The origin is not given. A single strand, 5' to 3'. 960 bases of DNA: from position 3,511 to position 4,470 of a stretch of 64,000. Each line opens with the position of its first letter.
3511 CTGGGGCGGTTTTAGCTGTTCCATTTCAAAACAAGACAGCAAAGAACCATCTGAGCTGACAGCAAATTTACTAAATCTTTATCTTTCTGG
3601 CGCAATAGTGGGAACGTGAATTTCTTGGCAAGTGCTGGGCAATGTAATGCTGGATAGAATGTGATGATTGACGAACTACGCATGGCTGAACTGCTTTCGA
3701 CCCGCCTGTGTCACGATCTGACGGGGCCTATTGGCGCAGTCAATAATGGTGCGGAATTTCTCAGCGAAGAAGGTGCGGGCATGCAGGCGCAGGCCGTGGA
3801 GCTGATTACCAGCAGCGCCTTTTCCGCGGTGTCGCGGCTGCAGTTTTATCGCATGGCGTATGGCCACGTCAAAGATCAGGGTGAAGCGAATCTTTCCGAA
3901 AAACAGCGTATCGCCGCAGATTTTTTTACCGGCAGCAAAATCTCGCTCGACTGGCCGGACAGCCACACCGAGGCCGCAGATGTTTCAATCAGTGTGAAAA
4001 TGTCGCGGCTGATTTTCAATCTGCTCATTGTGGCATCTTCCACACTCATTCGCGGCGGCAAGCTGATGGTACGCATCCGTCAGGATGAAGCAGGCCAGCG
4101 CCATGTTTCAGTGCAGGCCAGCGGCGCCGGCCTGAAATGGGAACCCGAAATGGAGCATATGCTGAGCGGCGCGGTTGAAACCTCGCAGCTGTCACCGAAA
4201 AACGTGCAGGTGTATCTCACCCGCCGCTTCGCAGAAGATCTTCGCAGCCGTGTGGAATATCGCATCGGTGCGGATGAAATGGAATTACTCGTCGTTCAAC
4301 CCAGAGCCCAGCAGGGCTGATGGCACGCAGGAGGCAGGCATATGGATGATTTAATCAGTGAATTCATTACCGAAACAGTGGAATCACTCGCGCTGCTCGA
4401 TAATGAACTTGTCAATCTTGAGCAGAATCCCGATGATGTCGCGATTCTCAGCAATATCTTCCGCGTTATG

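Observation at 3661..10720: ChpT-type phosphotransferase as first gene of a cheA(REC-hybrid)-cheW-cheY-cheB-cheR operon ending tail-to-tail with ctrA: possible chemosensory input into the CtrA phosphorelay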

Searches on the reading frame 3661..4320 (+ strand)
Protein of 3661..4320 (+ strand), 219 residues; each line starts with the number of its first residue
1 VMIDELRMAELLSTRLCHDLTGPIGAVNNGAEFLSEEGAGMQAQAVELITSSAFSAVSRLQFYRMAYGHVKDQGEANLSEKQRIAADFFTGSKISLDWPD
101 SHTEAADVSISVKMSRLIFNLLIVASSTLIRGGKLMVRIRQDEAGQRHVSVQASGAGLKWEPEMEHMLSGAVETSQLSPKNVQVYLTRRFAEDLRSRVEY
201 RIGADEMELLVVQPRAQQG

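Call 3: search_protein_families(library=pfam, proteins=[window:3661-4320:+])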
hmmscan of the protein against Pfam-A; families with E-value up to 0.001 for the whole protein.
window:3661-4320:+ (219 aa): 1 family
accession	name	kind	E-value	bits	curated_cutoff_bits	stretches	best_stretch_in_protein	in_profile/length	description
PF10090.15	HPTransfase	-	1e-21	77.4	22.9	1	80-205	3-122/123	Histidine phosphotransferase C-terminal domain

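Call 4: search_protein_families(library=ncbifam, proteins=[window:3661-4320:+])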
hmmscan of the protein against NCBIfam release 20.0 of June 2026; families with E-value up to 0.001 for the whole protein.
window:3661-4320:+ (219 aa): 2 families
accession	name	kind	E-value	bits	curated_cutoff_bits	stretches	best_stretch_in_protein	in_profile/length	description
NF046018.1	HisPtaseChptBrucRhz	equivalog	2.6e-39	134.8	240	1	3-208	6-207/211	histidine phosphotransferase ChpT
NF046025.1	HisPtaseChptCaul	equivalog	1.5e-34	119.3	225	1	8-211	4-202/204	histidine phosphotransferase ChpT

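Call 9: find_homologous_proteins(query=window:3664-4317:+)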
Query window:3664-4317:+ (218 aa): 687 proteins with E <= 0.001 among 981 candidates; the best 120 are listed.
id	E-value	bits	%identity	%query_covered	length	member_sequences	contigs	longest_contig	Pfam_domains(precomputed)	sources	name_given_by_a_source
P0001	4.1e-135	465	100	100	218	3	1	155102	PF10090.16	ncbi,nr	ncbi:MAG: histidine phosphotransferase family protein [Alphaproteobacteria bacterium]|nr:histidine p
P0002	3.6e-112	391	83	100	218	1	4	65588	PF10090.16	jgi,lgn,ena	-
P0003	3.9e-112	390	83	100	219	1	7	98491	PF10090.16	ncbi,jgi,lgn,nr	ncbi:MAG: hypothetical protein LW823_00430 [Rickettsiales bacterium]|jgi:histidine phosphotransferas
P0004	3.1e-109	381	81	97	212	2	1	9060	PF10090.16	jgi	jgi:histidine phosphotransferase ChpT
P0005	3.9e-101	355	77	98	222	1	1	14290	PF10090.16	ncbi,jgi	jgi:histidine phosphotransferase ChpT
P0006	4.6e-99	348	76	98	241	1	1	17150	PF10090.16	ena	-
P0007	4.1e-98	345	72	100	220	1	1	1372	PF10090.16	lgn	-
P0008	1.5e-96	340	74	98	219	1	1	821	PF10090.16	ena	-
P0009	1.7e-96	339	73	98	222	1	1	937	PF10090.16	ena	-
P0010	7.5e-94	331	71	100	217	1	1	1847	PF10090.16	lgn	-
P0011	1.8e-93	330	70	100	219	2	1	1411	PF10090.16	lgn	-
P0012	3.9e-93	328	72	98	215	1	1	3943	PF10090.16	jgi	jgi:histidine phosphotransferase ChpT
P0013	9.8e-93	327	70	98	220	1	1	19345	PF10090.16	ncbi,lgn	-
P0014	1.1e-92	327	70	98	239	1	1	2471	PF10090.16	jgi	jgi:histidine phosphotransferase ChpT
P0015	3.3e-90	319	70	98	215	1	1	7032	PF10090.16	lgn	-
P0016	3.4e-90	319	67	97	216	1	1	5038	PF10090.16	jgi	jgi:histidine phosphotransferase ChpT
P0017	4.9e-90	318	67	97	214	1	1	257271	PF10090.16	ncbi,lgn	-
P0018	5.1e-90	318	69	98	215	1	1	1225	PF10090.16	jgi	jgi:histidine phosphotransferase ChpT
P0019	5.4e-90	318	67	100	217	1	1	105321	PF10090.16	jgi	jgi:histidine phosphotransferase ChpT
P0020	7.7e-89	314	66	98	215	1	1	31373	PF10090.16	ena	-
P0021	1.5e-88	313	68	98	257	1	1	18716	PF10090.16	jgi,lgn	-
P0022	2.8e-88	313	66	98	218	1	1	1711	PF10090.16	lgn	-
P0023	3.4e-88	312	69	97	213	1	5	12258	PF10090.16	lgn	-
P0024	3.6e-88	312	68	97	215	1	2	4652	PF10090.16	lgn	-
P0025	4.3e-88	312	69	95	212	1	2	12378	PF10090.16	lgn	-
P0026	5.3e-88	312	66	98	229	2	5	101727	PF10090.16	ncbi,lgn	-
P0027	1.2e-87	311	66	98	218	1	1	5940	PF10090.16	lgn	-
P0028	1.6e-87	310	69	97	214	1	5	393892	PF10090.16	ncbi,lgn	-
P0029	2.9e-87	309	67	97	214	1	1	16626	PF10090.16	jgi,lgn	-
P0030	4.7e-87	309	66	98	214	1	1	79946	PF10090.16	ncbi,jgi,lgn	-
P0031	5.4e-87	308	65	100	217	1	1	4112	PF10090.16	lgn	-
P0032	6.7e-87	308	65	100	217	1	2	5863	PF10090.16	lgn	-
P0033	7.2e-87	308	67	97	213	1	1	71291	PF10090.16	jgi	jgi:histidine phosphotransferase ChpT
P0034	1.1e-86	307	66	97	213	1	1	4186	PF10090.16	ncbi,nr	ncbi:MAG: hypothetical protein KGJ06_07215 [Pseudomonadota bacterium]|nr:hypothetical protein [Pseud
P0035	1.2e-86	307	66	99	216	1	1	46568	PF10090.16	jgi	jgi:histidine phosphotransferase ChpT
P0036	1.4e-86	307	66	98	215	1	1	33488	PF10090.16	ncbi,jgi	jgi:histidine phosphotransferase ChpT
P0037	1.8e-86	307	64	100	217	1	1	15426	PF10090.16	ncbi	-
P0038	2.1e-86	307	67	97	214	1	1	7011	PF10090.16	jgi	-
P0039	2.6e-86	306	65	98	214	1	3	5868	PF10090.16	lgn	-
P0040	3.0e-86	306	66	97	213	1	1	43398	PF10090.16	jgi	jgi:histidine phosphotransferase ChpT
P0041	3.1e-86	306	66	99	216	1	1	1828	PF10090.16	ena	-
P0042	5.6e-86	305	65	98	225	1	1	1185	PF10090.16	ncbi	-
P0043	5.9e-86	305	67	98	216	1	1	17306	PF10090.16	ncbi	-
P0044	8.2e-86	305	67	98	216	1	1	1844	PF10090.16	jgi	jgi:histidine phosphotransferase ChpT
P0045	9.4e-86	304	65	97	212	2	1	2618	PF10090.16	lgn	-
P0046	9.9e-86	304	65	97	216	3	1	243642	PF10090.16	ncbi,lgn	-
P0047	1.5e-85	304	66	98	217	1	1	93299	PF10090.16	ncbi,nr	ncbi:MAG: histidine phosphotransferase family protein [Alphaproteobacteria bacterium]|nr:histidine p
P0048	2.6e-85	303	66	98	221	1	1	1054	PF10090.16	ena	-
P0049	2.6e-85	303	64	97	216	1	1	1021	PF10090.16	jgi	-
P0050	2.8e-85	303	64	100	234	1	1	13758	PF10090.16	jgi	jgi:histidine phosphotransferase ChpT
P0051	3.1e-85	303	66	97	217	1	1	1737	PF10090.16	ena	-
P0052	1.1e-84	301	64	100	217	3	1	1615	PF10090.16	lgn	-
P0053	1.3e-84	301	64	97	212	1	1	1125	PF10090.16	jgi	jgi:histidine phosphotransferase ChpT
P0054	1.3e-84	301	63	100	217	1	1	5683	PF10090.16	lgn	-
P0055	1.4e-84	301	63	94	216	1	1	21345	PF10090.16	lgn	-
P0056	1.8e-84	300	65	98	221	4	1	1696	PF10090.16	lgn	-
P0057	1.9e-84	300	65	99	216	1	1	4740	PF10090.16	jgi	jgi:histidine phosphotransferase ChpT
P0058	1.9e-84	300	65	97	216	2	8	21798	PF10090.16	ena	-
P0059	2.2e-84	300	65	100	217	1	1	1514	PF10090.16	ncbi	-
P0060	2.3e-84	300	65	97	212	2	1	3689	PF10090.16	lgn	-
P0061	2.4e-84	300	63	97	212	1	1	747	PF10090.16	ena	-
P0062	2.7e-84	300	63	99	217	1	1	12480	PF10090.16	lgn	-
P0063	2.9e-84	300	64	97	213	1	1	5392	PF10090.16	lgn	-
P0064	3.2e-84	299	66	97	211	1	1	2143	PF10090.16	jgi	-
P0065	3.8e-84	299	65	98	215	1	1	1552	PF10090.16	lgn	-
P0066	3.9e-84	299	64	97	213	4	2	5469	PF10090.16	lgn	-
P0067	4.2e-84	299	63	98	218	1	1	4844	PF10090.16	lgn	-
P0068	5.0e-84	299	63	100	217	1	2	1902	PF10090.16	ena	-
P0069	8.9e-84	298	65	98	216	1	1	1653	PF10090.16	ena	-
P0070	9.2e-84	298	65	92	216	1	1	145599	PF10090.16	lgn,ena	-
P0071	9.3e-84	298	63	97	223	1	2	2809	PF10090.16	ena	-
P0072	1.0e-83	298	65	97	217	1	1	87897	PF10090.16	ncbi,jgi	jgi:histidine phosphotransferase ChpT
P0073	1.0e-83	298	62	100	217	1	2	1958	PF10090.16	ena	-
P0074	1.3e-83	297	64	92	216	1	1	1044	PF10090.16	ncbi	-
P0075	1.3e-83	297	65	97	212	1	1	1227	PF10090.16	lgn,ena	-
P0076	1.4e-83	297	66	97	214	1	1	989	PF10090.16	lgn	-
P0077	1.5e-83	297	64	97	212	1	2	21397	PF10090.16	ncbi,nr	ncbi:MAG: hypothetical protein KGI29_04765 [Pseudomonadota bacterium]|nr:hypothetical protein [Pseud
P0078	1.6e-83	297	63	98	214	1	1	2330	PF10090.16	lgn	-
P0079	1.8e-83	297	63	100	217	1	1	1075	PF10090.16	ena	-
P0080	1.9e-83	297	63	100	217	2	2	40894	PF10090.16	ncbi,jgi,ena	jgi:histidine phosphotransferase ChpT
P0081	2.0e-83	297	63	100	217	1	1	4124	PF10090.16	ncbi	-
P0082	2.1e-83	297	64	97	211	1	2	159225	PF10090.16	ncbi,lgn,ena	-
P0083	2.1e-83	297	64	97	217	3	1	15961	PF10090.16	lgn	-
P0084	2.3e-83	297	63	100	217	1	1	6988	PF10090.16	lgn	-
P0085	2.5e-83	296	64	97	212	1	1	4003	PF10090.16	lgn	-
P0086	2.8e-83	296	62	100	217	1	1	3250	PF10090.16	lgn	-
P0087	4.1e-83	296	67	96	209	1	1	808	PF10090.16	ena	-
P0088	4.2e-83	296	63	98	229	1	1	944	PF10090.16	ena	-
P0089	4.5e-83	296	66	97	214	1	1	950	PF10090.16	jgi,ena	jgi:histidine phosphotransferase ChpT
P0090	5.2e-83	295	64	97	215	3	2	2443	PF10090.16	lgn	-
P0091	8.5e-83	295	61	100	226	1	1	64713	PF10090.16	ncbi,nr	ncbi:MAG: histidine phosphotransferase family protein [Rickettsiales bacterium]|nr:histidine phospho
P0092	1.1e-82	294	65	97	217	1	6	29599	PF10090.16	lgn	-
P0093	1.2e-82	294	65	98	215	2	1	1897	PF10090.16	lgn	-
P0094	1.5e-82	294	64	97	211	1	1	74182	PF10090.16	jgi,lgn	-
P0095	1.6e-82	294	64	100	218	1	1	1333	PF10090.16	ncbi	-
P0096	1.6e-82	294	64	98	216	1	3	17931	PF10090.16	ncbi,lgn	-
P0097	1.8e-82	294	64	92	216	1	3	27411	PF10090.16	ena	-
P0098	1.9e-82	294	61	100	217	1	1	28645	PF10090.16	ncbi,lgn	-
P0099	2.0e-82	294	64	98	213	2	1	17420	PF10090.16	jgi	-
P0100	2.4e-82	293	65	97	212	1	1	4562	PF10090.16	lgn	-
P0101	2.8e-82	293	62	100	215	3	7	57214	PF10090.16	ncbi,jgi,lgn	jgi:histidine phosphotransferase ChpT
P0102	3.3e-82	293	63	100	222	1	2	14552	PF10090.16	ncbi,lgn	-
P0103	3.4e-82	293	65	97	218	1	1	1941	PF10090.16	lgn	-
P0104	3.7e-82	293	67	97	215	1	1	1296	PF10090.16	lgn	-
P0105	4.8e-82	292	61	100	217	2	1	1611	PF10090.16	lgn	-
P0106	4.9e-82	292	63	98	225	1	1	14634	PF10090.16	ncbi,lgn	-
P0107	4.9e-82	292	63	99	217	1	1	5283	PF10090.16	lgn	-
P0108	5.5e-82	292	63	97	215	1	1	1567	PF10090.16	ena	-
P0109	6.4e-82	292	62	100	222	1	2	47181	PF10090.16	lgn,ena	-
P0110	1.1e-81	291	63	95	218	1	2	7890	PF10090.16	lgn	-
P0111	1.4e-81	291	61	93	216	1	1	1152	PF10090.16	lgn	-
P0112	1.6e-81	291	61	99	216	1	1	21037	PF10090.16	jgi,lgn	-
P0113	1.7e-81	291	66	95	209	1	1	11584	PF10090.16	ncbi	-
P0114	1.7e-81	290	62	97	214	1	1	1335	PF10090.16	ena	-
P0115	1.9e-81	290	62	98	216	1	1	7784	PF10090.16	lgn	-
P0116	1.9e-81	290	63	96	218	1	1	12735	PF10090.16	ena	-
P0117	2.2e-81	290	60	94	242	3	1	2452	PF10090.16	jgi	jgi:histidine phosphotransferase ChpT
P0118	2.8e-81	290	64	97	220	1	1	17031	PF10090.16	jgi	-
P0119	3.4e-81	289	63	98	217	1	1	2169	PF10090.16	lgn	-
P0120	3.8e-81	289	61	99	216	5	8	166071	PF10090.16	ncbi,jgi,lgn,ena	ncbi:MAG: histidine phosphotransferase family protein [Pseudomonadota bacterium]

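Call 10: find_encoding_contigs(protein=P0001, flank=10000, max_places=3)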
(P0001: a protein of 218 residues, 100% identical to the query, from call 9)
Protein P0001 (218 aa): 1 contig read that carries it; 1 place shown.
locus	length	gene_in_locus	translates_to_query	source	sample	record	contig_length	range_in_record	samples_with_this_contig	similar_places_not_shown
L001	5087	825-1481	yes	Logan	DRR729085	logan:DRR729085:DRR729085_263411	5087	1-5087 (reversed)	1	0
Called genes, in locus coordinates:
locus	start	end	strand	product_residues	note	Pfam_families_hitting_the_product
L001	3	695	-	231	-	?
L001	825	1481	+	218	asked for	PF10090:HPTransfase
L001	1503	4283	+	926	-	PF01627:Hpt, PF02895:H-kinase_dim, PF02518:HATPase_c, PF01584:CheW, PF00072:Response_reg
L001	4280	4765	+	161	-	PF01584:CheW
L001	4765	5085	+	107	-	?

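Call 11: find_encoding_contigs(protein=P0003, flank=10000, max_places=3)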
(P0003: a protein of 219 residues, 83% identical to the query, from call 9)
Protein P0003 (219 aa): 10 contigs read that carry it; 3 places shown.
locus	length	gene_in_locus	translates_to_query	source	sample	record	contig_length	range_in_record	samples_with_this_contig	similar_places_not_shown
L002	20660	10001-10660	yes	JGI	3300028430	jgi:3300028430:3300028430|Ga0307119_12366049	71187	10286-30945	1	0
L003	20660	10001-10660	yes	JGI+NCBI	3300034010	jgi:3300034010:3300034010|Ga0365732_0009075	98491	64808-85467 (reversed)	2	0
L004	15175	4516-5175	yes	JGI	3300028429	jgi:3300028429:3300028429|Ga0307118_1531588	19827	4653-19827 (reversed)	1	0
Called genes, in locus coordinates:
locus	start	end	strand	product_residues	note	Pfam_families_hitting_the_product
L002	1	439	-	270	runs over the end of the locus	-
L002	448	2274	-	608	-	-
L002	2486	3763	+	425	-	PF00202:Aminotran_3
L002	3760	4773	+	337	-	PF04958:AstA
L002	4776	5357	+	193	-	PF12766:Pyridox_oxase_2 (weak), PF01243:PNPOx_N, PF10590:PNP_phzG_C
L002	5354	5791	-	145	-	PF01242:PTPS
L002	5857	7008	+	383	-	PF01544:CorA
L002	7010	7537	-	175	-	-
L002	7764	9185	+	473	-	PF00072:Response_reg (weak), PF00158:Sigma54_activat, PF14532:Sigma54_activ_2 (weak), PF25601:AAA_lid_14, PF02954:HTH_8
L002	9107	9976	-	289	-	PF01381:HTH_3, PF12844:HTH_19 (weak), PF13443:HTH_26 (weak), PF00717:Peptidase_S24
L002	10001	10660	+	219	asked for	PF10090:HPTransfase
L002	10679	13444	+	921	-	PF01627:Hpt, PF02895:H-kinase_dim, PF02518:HATPase_c, PF01584:CheW, PF00072:Response_reg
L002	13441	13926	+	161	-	PF01584:CheW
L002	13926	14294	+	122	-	PF00072:Response_reg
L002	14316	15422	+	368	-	PF00072:Response_reg, PF01339:CheB_methylest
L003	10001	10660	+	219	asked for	PF10090:HPTransfase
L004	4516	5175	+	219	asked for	PF10090:HPTransfase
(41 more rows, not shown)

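Call 23: search_protein_representatives(protein=window:3664-4317:+)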
Query: 218 residues. Proteins with E-value up to 0.001 (for the whole library): 3189; up to 1e-10: 1644; up to 1e-30: 85. The best 150 are listed.
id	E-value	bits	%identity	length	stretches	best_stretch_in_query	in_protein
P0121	5.6e-60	218.6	64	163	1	1-164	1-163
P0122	1.9e-57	210.4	76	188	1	3-133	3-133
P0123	5.3e-57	208.9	48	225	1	1-205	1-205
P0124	2.8e-54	200.0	54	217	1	4-196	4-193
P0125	5.1e-53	195.9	48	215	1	1-192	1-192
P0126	2.0e-52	193.9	45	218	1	4-211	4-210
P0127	5.7e-50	186.0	46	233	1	5-205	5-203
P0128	3.0e-49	183.6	44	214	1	5-206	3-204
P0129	3.7e-49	183.3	44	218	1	1-210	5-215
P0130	1.8e-48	181.1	47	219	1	4-202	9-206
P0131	2.2e-48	180.8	48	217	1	4-194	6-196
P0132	3.4e-48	180.2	48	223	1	3-198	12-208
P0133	1.5e-47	178.0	44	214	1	1-206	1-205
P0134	4.9e-47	176.4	46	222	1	3-201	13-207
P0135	1.2e-46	175.1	72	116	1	1-116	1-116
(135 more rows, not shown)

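Call 25: find_related_loci(query=A1, collection=genome_contigs, flank=10000)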
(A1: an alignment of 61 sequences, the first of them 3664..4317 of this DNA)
Query A1 (218 aa) in genome_contigs; peptide patterns used: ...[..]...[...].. (x = any residue, [..] = any of these).
599 stretches matched a pattern (row limit reached: there are more); 580 encode a relative of the query (tblastn E <= 1e-3); the best 80 are kept; 80 distinct loci.
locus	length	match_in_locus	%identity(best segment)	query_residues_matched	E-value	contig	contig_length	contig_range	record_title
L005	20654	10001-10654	83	1-218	2e-123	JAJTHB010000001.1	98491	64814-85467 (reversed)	MAG: Rickettsiales bacterium isolate CoA8N_M8 k141_13862, whole genome shotgun sequence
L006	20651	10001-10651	66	1-214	1e-100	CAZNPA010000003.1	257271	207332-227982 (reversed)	MAG TPA_asm: uncultured Rickettsiales bacterium isolate binchicken_co199_43 genome assembly, contig: NODE_41_length_2572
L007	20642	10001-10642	66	1-213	3e-98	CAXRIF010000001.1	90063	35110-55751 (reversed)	MAG: Rickettsiales bacterium isolate YZ12B_2.110 genome assembly, contig: k141_1416968, whole genome shotgun sequence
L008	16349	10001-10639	66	1-213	1e-97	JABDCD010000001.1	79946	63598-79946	MAG: Alphaproteobacteria bacterium isolate BWMinControl_Nextera46_MAG5 3300020797.a:Ga0207022_10002, whole genome shotgu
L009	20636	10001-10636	65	1-212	2e-96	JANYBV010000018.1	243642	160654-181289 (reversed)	MAG: Alphaproteobacteria bacterium isolate 336R_metabinner_1_sub 336R_k141_1902401, whole genome shotgun sequence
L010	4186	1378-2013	66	1-212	4e-96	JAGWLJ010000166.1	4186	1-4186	MAG: Pseudomonadota bacterium isolate REEB182 contig-150_31988, whole genome shotgun sequence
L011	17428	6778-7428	63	1-217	7e-95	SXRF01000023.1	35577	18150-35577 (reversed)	MAG: Rickettsiales bacterium isolate F1-140-MAGs051 F1-140__c106758, whole genome shotgun sequence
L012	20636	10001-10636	64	1-212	3e-93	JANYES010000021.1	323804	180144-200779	MAG: Alphaproteobacteria bacterium isolate 338R_metabinner_4 338R_k141_1242265, whole genome shotgun sequence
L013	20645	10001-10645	63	1-217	3e-93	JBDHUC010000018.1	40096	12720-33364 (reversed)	MAG: Alphaproteobacteria bacterium isolate AS-MICRO-OLR.108 NODE_2792_length_40096_cov_8.858161, whole genome shotgun se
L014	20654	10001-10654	61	1-218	9e-93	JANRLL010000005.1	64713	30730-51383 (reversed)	MAG: Rickettsiales bacterium isolate bins.21 k141_4715321, whole genome shotgun sequence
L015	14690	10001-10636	64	1-213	1e-92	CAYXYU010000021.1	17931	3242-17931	MAG TPA_asm: uncultured Rickettsiales bacterium isolate binchicken_co350_18 genome assembly, contig: NODE_3764_length_17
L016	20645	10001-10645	62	1-217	2e-92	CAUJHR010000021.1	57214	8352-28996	MAG: Pseudomonadota bacterium isolate KLAP47 genome assembly, contig: KLAP47_70019, whole genome shotgun sequence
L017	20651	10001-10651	61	1-217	1e-91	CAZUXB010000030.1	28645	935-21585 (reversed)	MAG TPA_asm: uncultured Rickettsiales bacterium isolate SRP278252_co2_161 genome assembly, contig: NODE_3223_length_2864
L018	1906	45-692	62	1-216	2e-96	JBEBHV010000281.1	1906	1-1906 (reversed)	MAG: Rickettsiales bacterium isolate SF1_2_7 NODE_74320_length_1906_cov_3.899281, whole genome shotgun sequence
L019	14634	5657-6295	63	1-213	2e-91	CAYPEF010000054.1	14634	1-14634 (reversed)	MAG TPA_asm: uncultured Rickettsiales bacterium isolate SRP278252_co2_163 genome assembly, contig: NODE_8547_length_1463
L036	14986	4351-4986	53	1-212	4e-75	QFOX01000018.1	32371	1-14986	MAG: Azospirillum brasilense isolate S2_006_000_R2_60 S2_006_000_R2_scaffold_1342, whole genome shotgun sequence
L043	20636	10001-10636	50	1-212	1e-72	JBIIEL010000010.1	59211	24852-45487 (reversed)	MAG: Rickettsiales bacterium isolate ME2000-09-26pf_3300044610_group1_bin83 Rohwer_bin1996_scaffold_227_c1, whole genome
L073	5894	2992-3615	39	7-208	9e-50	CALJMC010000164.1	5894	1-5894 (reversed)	MAG: uncultured Rickettsiales bacterium isolate H2_Bin_METABAT__2_sub_1 genome assembly, contig: c_000000193738, whole g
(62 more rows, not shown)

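Call 28: search_solved_structures(query=window:3664-4317:+, max_evalue=0.01, show_alignments=3)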
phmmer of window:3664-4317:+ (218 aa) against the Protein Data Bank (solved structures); distinct sequences matched with E-value up to 0.01: 3.
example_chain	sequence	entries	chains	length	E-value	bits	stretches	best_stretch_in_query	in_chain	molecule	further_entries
4qpj_A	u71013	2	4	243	9.9e-27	97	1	5-205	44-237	Phosphotransferase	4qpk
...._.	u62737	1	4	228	5e-13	52.3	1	8-205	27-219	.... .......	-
4fpp_A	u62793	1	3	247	6.5e-13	52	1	8-205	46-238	phosphotransferase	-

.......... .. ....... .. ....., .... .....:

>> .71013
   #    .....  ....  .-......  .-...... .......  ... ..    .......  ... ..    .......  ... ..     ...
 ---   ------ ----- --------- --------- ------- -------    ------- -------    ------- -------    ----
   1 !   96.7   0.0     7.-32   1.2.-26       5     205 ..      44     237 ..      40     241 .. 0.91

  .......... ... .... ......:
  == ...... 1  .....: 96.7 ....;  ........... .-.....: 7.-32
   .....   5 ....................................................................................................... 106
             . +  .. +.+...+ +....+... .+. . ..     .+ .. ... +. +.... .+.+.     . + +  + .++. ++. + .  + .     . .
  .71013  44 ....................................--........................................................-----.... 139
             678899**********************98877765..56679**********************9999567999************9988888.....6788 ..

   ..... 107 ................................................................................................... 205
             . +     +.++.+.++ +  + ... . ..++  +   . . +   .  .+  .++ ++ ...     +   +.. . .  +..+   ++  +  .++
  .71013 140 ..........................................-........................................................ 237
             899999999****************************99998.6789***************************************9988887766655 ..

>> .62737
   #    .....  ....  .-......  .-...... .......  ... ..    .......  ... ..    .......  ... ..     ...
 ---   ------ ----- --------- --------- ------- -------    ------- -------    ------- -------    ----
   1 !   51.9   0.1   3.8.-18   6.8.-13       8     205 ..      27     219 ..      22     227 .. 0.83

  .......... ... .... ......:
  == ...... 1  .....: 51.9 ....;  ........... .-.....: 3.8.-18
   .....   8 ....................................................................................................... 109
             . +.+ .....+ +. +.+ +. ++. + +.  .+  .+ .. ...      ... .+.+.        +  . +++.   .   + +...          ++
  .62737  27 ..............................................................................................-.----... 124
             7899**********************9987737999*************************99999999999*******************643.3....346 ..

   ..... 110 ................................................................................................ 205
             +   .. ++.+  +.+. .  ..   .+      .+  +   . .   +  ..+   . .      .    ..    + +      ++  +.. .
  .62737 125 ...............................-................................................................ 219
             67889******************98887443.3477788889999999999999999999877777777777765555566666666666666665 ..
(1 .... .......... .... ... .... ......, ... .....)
